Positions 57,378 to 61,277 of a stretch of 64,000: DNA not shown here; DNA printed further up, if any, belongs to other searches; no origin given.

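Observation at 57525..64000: Giant (more than 2,157 aa) domain-less ORF running off the window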

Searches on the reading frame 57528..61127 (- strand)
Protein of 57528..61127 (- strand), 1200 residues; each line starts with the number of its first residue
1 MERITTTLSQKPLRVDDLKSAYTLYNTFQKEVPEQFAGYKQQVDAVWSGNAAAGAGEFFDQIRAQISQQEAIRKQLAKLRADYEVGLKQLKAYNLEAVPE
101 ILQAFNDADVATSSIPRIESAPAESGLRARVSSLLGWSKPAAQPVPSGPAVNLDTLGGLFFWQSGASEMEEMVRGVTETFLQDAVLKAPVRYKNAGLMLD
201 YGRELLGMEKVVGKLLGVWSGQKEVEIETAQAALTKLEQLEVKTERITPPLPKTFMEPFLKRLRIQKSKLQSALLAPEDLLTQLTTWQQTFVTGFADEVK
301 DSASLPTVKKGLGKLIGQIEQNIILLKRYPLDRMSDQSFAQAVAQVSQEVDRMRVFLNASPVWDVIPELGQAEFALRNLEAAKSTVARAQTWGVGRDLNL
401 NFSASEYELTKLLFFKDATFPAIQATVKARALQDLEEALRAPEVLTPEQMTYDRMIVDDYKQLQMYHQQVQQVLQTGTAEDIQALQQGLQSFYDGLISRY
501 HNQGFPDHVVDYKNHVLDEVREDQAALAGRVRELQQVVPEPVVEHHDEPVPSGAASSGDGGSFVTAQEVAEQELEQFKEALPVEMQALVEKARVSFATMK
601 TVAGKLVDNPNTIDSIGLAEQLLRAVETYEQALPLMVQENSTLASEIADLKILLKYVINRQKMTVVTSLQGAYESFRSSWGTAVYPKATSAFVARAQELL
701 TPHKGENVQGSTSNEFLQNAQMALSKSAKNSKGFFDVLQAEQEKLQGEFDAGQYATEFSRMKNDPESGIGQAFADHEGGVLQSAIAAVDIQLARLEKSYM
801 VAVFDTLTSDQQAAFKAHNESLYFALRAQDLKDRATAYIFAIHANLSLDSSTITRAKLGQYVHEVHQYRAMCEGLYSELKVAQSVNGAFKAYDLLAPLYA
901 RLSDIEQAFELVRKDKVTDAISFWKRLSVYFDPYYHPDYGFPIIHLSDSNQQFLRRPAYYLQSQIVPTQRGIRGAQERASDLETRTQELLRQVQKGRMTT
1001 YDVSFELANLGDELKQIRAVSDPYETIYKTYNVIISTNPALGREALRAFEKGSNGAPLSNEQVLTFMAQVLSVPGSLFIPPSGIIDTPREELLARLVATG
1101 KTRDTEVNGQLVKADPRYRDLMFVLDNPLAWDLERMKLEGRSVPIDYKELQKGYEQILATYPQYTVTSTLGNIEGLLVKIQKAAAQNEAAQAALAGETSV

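Call 38: search_protein_representatives(protein=window:57528-61127:-)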
Query: 1200 residues. Proteins with E-value up to 0.001 (for the whole library): 12; up to 1e-10: 11; up to 1e-30: 10. The best 12 are listed.
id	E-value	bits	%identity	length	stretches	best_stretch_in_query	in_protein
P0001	0.0e+00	2638.1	100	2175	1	1-1200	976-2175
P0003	4.8e-209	713.2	38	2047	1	15-1184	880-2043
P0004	1.2e-65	238.4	32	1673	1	411-1166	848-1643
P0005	3.4e-61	223.7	30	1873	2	558-1182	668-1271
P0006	1.2e-56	208.7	30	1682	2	328-1149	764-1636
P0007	2.3e-55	204.4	34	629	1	599-1147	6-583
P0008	7.0e-54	199.5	35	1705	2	409-929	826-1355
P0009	1.2e-51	192.0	30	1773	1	410-1166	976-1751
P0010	1.5e-46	175.2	28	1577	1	582-1182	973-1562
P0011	5.7e-34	133.5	32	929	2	550-833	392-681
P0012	1.3e-11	59.6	30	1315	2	893-1170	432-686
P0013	1.6e-10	55.9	31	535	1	942-1183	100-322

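Call 48: find_encoding_contigs(protein=P0003, flank=10000, max_places=4)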
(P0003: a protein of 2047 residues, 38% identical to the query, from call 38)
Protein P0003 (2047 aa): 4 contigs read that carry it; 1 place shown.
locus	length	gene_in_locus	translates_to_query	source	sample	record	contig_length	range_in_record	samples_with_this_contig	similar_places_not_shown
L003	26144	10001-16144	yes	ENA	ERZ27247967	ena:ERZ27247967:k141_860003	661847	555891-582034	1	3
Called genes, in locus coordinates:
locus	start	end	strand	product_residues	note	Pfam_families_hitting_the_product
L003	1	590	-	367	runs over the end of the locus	PF00561:Abhydrolase_1, PF12146:Hydrolase_4, PF12697:Abhydrolase_6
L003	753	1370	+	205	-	PF02545:Maf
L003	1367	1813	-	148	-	-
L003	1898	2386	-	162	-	PF00376:MerR, PF13411:MerR_1, PF13591:MerR_2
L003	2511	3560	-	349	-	-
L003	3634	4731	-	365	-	PF01926:MMR_HSR1, PF02421:FeoB_N, PF06071:YchF-GTPase_C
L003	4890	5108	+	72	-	-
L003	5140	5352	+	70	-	-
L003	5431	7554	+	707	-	-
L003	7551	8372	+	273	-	-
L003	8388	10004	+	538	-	-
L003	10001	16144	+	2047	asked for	-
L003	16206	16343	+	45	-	-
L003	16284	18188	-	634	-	PF00012:HSP70, PF06723:MreB_Mbl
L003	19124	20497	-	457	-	-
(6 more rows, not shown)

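Call 49: list_cluster_members(proteins=[P0003, P0004, P0005, P0006, P0007, P0008, P0009, P0010, P0011, P0012])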
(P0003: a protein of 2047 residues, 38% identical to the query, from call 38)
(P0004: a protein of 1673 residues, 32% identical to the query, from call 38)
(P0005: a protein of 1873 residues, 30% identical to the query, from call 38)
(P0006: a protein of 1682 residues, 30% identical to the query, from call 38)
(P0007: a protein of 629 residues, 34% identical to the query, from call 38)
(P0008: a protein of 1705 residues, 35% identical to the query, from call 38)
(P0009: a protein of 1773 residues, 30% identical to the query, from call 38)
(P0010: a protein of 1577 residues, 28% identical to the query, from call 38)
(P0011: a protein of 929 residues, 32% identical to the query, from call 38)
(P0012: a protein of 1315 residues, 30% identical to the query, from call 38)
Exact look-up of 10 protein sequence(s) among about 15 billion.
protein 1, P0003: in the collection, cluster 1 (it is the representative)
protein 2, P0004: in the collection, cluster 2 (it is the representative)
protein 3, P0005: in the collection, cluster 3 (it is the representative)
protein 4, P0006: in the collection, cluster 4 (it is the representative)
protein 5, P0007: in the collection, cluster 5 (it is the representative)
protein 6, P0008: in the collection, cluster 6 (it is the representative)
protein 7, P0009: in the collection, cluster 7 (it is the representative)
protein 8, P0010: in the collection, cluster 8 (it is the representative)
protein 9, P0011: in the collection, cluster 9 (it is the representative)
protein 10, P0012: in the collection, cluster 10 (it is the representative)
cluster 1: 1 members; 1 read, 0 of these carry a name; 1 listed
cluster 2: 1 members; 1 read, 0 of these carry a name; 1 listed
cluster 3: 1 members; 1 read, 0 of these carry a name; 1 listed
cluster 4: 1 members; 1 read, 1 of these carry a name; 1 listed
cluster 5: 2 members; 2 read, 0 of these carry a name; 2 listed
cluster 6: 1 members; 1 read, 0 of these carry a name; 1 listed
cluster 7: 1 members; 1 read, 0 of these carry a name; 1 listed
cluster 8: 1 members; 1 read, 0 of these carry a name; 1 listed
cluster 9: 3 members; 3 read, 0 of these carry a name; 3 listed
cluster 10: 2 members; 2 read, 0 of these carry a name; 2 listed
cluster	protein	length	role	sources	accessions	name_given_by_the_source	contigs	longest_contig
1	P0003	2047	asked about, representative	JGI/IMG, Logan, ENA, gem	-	-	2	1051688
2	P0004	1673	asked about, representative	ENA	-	-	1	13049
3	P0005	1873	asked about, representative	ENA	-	-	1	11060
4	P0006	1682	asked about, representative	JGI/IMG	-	hypothetical protein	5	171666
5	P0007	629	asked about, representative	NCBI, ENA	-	-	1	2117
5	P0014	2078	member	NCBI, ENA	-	-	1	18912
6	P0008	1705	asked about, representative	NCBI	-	-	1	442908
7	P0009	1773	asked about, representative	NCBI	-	-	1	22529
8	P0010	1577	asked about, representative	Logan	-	-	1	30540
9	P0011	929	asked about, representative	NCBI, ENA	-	-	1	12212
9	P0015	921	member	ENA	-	-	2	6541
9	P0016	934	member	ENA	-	-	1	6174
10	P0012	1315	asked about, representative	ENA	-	-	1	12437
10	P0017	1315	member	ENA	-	-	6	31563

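Call 52: find_encoding_contigs(protein=P0008, flank=10000, max_places=3)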
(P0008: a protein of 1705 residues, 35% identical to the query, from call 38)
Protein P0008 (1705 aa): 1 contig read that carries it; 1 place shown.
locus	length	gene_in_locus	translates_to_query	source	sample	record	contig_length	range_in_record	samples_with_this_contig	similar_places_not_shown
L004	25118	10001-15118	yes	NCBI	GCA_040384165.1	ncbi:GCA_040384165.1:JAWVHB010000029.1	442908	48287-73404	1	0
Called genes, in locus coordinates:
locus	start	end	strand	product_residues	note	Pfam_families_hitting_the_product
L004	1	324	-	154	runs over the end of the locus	-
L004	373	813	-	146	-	-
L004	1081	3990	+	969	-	PF00133:tRNA-synt_1, PF09334:tRNA-synt_1g, PF08264:Anticodon_1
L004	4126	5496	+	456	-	-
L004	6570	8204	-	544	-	-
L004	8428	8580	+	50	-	-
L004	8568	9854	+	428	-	-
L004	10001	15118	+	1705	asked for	-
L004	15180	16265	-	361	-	PF00023:Ank (faint), PF12796:Ank_2, PF13857:Ank_5, PF13637:Ank_4 (weak), PF12678:zf-rbx1, PF00097:zf-C3HC4 (weak), PF13639:zf-RING_2, PF13923:zf-C3HC4_2 (weak), +1 more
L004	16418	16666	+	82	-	-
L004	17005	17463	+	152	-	PF01281:Ribosomal_L9_N, PF03948:Ribosomal_L9_C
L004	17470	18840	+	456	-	PF00772:DnaB, PF03796:DnaB_C, PF13481:AAA_25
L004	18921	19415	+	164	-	PF02075:RuvC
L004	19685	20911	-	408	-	-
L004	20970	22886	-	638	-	PF00082:Peptidase_S8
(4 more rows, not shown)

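Call 53: find_encoding_contigs(protein=P0006, flank=10000, max_places=3)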
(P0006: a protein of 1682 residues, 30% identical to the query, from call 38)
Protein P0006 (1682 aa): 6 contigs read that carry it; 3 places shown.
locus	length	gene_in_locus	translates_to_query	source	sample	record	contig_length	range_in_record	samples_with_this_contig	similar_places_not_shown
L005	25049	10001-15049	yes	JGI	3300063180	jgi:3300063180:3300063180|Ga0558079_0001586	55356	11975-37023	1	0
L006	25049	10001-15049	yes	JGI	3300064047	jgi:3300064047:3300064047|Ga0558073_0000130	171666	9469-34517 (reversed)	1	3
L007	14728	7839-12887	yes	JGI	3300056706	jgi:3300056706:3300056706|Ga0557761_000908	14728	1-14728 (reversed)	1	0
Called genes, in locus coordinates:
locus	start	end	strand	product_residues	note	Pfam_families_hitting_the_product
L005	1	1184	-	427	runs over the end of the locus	PF08245:Mur_ligase_M, PF02875:Mur_ligase_C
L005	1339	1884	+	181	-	-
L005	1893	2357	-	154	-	-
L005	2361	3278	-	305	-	PF13599:Pentapeptide_4 (weak), PF13576:Pentapeptide_3 (weak), PF00805:Pentapeptide, PF13599:Pentapeptide_4, PF00805:Pentapeptide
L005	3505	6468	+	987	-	PF00133:tRNA-synt_1, PF09334:tRNA-synt_1g, PF08264:Anticodon_1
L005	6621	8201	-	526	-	-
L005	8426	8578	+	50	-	-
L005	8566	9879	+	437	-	-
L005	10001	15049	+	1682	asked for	-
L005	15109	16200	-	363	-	PF00023:Ank (faint), PF12796:Ank_2, PF13857:Ank_5, PF13637:Ank_4 (weak), PF12678:zf-rbx1, PF00097:zf-C3HC4 (weak), PF13639:zf-RING_2, PF13923:zf-C3HC4_2 (weak), +1 more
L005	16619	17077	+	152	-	PF01281:Ribosomal_L9_N, PF03948:Ribosomal_L9_C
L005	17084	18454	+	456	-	PF00772:DnaB, PF03796:DnaB_C, PF13481:AAA_25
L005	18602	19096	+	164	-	PF02075:RuvC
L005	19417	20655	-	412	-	-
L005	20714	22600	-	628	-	PF00082:Peptidase_S8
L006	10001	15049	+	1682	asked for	-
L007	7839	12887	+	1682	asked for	-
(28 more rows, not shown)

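Call 54: find_encoding_contigs(protein=P0010, flank=10000, max_places=3)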
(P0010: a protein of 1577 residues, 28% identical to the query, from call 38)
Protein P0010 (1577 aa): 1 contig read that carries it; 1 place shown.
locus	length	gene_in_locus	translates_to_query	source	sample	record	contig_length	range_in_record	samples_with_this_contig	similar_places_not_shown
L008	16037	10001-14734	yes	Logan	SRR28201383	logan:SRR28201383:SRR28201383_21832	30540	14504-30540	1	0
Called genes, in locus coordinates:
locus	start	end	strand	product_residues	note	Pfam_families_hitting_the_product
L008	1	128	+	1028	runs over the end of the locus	-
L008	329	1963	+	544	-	-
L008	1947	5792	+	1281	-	-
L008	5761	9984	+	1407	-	-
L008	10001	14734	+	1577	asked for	-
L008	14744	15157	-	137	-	-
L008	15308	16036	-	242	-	?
